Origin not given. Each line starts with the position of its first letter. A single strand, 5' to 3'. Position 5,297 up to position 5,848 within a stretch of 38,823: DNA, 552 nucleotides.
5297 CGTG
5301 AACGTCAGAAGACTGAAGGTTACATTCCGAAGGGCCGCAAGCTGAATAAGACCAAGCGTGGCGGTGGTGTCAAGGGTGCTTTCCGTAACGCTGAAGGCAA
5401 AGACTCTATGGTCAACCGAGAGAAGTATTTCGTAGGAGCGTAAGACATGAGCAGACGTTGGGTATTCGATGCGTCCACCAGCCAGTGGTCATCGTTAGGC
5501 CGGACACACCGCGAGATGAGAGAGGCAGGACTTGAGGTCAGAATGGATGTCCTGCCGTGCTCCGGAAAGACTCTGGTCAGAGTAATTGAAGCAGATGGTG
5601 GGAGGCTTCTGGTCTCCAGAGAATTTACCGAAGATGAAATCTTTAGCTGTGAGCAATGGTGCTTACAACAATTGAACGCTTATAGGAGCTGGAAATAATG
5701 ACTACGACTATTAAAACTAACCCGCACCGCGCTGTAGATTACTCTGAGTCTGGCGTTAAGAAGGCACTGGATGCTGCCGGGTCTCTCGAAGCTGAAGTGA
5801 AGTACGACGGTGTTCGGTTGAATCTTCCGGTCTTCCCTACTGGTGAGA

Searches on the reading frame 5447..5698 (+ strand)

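Call 14: search_protein_families(library=pfam, proteins=[window:5447-5698:+], max_evalue=0.01)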
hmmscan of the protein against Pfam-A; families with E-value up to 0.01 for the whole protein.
window:5447-5698:+ (83 aa): 0 families

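Call 67: search_protein_families(library=phrogs, proteins=[window:5447-5695:+], max_evalue=0.001)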
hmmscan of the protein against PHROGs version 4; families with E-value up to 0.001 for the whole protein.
window:5447-5695:+ (83 aa): 1 family
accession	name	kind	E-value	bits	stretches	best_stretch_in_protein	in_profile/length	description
phrog_6515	-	other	8.3e-37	126.4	1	1-83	3-86/86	dGTPase inhibitor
